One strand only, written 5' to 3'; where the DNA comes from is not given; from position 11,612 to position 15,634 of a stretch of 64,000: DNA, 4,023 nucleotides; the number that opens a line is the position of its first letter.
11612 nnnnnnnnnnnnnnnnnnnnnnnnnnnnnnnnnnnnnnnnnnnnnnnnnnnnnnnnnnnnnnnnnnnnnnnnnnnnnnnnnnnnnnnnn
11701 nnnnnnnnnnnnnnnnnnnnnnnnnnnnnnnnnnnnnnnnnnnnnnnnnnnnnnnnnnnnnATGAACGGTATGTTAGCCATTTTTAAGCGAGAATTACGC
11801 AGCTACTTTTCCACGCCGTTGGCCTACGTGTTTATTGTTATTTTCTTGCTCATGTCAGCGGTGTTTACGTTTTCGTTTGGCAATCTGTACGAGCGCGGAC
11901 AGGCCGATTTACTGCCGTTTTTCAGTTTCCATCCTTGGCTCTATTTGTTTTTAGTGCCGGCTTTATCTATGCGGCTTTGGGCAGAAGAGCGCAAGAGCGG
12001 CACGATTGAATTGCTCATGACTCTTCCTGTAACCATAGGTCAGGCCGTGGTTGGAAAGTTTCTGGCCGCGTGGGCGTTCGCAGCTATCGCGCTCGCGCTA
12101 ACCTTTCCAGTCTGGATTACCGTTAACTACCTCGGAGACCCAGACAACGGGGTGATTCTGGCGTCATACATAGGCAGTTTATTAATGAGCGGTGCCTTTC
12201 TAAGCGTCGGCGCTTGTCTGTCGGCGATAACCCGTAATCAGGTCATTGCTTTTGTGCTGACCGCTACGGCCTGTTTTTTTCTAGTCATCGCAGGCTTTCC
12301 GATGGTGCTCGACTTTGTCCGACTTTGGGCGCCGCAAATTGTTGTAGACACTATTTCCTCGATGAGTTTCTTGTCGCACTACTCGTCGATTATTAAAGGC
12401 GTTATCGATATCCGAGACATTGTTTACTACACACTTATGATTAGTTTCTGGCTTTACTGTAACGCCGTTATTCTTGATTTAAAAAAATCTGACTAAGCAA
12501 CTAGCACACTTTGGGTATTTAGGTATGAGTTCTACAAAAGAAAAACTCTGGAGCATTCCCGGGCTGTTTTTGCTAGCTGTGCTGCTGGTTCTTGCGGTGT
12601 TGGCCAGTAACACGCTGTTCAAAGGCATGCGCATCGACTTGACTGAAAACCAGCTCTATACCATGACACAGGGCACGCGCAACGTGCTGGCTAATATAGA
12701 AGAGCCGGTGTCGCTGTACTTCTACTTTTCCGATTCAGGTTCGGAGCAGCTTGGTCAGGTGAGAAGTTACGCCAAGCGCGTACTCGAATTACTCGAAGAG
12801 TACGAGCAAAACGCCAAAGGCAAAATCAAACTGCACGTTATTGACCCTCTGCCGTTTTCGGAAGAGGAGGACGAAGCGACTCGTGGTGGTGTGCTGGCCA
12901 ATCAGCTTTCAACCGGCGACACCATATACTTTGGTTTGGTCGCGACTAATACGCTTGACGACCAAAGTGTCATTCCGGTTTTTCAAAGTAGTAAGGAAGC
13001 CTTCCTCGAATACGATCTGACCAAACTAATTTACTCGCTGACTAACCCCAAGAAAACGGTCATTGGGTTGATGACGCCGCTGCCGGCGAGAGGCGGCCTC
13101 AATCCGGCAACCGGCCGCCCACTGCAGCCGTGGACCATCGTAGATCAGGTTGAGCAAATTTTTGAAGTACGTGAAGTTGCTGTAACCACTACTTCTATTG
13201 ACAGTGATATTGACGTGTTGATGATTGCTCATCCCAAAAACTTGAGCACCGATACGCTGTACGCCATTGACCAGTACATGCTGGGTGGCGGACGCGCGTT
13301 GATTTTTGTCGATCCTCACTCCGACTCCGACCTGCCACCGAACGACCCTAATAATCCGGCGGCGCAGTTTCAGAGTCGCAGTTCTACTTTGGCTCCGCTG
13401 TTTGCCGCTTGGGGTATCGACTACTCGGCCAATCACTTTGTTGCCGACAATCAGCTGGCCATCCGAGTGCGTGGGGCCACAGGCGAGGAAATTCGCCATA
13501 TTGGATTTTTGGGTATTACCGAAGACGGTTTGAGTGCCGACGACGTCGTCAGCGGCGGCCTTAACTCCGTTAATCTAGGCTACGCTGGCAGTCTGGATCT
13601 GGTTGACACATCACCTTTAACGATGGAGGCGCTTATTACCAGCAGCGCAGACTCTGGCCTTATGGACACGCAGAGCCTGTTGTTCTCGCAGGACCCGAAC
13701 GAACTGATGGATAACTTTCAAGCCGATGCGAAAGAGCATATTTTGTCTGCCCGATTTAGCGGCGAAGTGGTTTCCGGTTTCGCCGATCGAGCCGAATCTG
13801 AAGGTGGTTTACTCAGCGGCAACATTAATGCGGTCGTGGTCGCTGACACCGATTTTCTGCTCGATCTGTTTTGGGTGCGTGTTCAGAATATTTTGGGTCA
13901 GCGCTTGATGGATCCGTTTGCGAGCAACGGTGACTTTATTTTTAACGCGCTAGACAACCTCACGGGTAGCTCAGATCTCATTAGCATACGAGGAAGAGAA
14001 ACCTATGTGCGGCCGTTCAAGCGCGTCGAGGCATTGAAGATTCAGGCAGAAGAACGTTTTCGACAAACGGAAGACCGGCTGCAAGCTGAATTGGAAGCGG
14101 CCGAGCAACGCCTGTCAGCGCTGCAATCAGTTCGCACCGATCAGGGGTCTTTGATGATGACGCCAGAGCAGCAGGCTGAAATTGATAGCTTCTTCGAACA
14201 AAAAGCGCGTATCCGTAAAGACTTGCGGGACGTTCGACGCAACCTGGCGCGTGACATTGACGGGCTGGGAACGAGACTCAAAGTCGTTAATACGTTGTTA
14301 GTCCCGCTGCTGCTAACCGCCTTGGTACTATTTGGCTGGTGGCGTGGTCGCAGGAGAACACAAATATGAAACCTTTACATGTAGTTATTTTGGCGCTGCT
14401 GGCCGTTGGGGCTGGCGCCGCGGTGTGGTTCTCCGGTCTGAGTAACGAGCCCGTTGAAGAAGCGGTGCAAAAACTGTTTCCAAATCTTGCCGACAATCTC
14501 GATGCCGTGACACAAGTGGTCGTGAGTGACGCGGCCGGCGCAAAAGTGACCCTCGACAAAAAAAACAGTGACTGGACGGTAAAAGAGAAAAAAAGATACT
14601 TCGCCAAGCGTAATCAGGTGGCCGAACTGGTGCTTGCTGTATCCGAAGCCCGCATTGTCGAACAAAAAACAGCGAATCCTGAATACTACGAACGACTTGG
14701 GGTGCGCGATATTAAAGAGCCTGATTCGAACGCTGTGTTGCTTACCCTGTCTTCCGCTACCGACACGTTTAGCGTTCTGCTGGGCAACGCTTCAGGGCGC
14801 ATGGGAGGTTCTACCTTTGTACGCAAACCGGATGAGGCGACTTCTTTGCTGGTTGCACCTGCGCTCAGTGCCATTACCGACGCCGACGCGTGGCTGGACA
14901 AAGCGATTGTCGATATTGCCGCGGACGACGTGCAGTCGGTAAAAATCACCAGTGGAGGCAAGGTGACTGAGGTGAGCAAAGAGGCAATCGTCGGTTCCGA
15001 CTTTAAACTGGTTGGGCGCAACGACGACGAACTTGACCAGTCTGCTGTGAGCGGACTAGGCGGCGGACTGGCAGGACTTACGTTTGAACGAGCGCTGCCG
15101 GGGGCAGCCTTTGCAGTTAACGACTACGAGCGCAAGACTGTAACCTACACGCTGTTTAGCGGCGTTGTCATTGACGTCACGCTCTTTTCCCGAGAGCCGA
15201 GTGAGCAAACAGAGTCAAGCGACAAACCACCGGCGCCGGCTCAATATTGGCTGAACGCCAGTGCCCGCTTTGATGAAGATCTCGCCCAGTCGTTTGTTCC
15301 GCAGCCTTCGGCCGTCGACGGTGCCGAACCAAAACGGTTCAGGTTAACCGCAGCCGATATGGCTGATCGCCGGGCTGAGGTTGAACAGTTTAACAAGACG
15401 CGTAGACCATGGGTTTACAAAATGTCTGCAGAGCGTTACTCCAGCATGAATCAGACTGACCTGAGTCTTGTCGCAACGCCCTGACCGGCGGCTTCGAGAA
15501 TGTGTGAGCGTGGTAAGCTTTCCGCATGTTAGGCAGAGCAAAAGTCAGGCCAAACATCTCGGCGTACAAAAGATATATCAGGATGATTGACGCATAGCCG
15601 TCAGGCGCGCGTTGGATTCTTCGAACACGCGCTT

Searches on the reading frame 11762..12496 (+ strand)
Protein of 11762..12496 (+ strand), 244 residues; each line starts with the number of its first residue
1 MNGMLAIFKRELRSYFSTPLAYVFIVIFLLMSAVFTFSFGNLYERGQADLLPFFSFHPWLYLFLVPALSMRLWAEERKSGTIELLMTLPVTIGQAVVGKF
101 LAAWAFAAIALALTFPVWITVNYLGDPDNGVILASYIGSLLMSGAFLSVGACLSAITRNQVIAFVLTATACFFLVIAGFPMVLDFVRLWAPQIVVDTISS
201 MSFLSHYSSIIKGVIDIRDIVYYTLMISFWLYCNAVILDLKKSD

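Call 54: search_protein_families(library=pfam, proteins=[window:11762-12496:+], max_evalue=0.0001)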
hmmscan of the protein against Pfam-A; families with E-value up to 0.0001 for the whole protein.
window:11762-12496:+ (244 aa): 4 families
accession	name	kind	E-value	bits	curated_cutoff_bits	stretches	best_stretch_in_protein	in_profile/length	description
PF12679.13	ABC2_membrane_2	-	2.5e-11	43.8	27.2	1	65-218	82-246/283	ABC-2 family transporter protein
PF12698.13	ABC2_membrane_3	-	1.3e-07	31.5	31.6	1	56-232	167-330/347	ABC-2 family transporter protein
PF12730.13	ABC2_membrane_4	-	9.6e-06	26.1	27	1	22-168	16-173/179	ABC-2 family transporter protein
PF03379.19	CcmB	-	8.2e-05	22.6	24.9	0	5-157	2-149/215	CcmB protein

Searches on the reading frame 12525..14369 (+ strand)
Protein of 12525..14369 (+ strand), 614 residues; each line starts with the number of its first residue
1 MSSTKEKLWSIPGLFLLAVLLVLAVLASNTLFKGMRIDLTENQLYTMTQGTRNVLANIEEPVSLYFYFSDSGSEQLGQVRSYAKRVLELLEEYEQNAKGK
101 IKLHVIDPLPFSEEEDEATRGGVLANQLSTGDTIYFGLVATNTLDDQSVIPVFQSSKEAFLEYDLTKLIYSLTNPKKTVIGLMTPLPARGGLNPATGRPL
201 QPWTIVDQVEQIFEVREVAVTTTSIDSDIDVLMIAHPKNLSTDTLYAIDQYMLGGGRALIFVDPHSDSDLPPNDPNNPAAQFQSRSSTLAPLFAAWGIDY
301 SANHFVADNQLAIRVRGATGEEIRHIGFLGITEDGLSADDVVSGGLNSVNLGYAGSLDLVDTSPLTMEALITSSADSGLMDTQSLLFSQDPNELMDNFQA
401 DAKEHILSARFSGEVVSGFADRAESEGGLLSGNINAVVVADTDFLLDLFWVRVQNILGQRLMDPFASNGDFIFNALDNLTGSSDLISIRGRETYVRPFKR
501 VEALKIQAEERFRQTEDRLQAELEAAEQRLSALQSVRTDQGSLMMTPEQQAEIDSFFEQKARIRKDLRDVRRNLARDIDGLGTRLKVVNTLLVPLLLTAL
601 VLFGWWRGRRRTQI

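Call 54: search_protein_families(library=pfam, proteins=[window:12525-14369:+], max_evalue=0.0001)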
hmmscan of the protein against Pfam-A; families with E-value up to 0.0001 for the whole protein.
window:12525-14369:+ (614 aa): 2 families
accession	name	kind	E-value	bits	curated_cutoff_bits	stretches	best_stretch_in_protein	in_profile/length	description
PF09822.16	ABC_transp_aux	-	4e-56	190.8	34.7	1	178-475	2-288/288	ABC-type uncharacterized transport system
PF23357.1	DUF7088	-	9.9e-24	84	27.8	1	41-140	1-104/105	Domain of unknown function (DUF7088)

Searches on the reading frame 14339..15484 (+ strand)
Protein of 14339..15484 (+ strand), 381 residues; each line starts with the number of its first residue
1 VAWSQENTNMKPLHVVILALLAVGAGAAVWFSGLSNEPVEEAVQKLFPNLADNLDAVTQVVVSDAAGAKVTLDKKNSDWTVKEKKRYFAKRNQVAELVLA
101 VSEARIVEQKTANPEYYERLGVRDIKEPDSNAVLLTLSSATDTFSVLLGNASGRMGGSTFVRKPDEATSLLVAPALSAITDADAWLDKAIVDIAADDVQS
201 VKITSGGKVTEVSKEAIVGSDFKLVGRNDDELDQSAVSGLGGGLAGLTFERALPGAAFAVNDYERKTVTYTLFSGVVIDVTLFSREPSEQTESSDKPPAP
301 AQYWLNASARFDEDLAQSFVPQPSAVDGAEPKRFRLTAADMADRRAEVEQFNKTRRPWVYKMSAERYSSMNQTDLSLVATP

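Call 55: search_protein_families(library=pfam, proteins=[window:14339-15484:+], max_evalue=0.0001)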
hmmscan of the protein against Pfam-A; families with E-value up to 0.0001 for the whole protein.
window:14339-15484:+ (381 aa): 1 family
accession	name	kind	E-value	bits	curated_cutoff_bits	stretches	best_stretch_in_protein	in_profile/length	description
PF14238.11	DUF4340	-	1.2e-14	55.3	25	1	79-253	1-168/183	Domain of unknown function (DUF4340)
